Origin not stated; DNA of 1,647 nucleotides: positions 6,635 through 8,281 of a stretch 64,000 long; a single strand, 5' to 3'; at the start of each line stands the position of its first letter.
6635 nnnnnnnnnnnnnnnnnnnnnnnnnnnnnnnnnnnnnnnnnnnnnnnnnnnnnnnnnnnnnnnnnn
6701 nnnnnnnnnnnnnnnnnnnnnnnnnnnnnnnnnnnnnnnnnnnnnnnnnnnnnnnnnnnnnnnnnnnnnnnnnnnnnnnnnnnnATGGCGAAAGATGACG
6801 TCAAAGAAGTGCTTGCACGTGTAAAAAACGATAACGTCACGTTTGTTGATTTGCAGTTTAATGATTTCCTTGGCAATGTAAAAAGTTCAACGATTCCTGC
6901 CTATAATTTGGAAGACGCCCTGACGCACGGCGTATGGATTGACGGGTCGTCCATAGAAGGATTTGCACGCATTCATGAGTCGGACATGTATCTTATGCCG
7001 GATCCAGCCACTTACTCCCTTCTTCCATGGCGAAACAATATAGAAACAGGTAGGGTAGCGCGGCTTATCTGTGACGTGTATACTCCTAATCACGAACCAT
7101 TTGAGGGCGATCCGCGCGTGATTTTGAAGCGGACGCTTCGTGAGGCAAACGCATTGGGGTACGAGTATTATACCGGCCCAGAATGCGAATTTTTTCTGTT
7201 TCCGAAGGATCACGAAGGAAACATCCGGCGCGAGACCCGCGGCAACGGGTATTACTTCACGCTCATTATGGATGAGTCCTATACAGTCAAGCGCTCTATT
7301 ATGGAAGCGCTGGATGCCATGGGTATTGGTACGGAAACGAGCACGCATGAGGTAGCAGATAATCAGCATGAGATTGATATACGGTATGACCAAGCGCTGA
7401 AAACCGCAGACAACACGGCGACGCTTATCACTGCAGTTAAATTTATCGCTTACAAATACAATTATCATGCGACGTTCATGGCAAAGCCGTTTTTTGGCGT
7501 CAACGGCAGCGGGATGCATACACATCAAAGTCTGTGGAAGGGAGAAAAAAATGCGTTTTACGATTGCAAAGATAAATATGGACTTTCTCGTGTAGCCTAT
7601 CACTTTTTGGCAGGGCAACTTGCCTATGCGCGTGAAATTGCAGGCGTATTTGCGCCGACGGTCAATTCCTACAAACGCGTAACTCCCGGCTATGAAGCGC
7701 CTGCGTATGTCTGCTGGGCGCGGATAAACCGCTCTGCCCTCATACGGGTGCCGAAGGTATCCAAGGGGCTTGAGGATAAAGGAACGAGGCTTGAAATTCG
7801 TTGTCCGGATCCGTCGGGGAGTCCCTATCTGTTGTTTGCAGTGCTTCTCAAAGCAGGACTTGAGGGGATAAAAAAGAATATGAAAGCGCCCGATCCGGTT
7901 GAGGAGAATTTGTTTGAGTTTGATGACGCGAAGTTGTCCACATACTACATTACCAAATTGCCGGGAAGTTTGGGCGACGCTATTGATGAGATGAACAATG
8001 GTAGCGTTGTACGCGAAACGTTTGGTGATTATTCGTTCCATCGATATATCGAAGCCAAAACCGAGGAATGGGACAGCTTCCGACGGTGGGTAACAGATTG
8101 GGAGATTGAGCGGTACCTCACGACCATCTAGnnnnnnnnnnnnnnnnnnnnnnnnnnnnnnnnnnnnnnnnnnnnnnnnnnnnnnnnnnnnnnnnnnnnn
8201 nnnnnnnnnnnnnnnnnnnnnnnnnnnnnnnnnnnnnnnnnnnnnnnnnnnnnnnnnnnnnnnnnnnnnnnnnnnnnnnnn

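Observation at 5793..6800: GAF-ANTAR regulator next to a glnA leader with a dual-hexaloop ANTAR target and terminator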

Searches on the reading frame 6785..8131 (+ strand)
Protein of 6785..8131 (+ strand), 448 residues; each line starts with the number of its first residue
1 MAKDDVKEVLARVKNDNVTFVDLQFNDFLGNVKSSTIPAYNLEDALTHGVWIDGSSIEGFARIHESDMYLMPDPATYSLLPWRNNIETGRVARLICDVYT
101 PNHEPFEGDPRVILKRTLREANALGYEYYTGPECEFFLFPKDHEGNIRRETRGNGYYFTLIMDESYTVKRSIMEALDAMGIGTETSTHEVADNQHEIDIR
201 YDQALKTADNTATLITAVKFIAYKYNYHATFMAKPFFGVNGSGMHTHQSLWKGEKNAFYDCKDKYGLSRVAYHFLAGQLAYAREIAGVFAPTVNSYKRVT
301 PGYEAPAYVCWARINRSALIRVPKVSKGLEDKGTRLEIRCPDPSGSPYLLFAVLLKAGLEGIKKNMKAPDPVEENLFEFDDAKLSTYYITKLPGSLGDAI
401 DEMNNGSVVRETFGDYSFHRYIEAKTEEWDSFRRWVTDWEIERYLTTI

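Call 3: search_protein_families(library=pfam, proteins=[window:6785-8131:+])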
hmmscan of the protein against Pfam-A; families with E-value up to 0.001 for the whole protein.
window:6785-8131:+ (448 aa): 2 families
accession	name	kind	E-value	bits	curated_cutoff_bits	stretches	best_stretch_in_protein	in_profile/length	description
PF00120.29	Gln-synt_C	-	2.5e-115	385.7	24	1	108-444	2-344/344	Glutamine synthetase, catalytic domain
PF03951.24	Gln-synt_N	-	9.4e-30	102.5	33.4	1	17-101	1-82/82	Glutamine synthetase, beta-Grasp domain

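Call 51: search_protein_families(library=ncbifam, proteins=[window:6785-8131:+], max_evalue=0.001)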
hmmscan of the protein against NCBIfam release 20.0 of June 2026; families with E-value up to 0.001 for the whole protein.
window:6785-8131:+ (448 aa): 5 families
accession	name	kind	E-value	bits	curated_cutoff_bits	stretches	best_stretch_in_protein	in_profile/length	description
TIGR00653.1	GlnA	equivalog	5.8e-142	473.6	429.15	1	8-445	2-461/462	type I glutamate--ammonia ligase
TIGR03105.1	gln_synth_III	equivalog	1.4e-92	310.5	469.6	1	13-445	5-434/435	type III glutamate--ammonia ligase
NF045547.1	GGputSyn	equivalog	6.9e-89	298.6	650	1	7-440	3-438/438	gamma-glutamylputrescine synthetase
NF007006.0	PRK09469.1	equivalog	1.4e-78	264.6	845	2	149-444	173-466/469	glutamate--ammonia ligase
NF041605.1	gln_syn_GlnII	equivalog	1.5e-06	27.6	500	1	43-354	27-324/333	glutamine synthetase GlnII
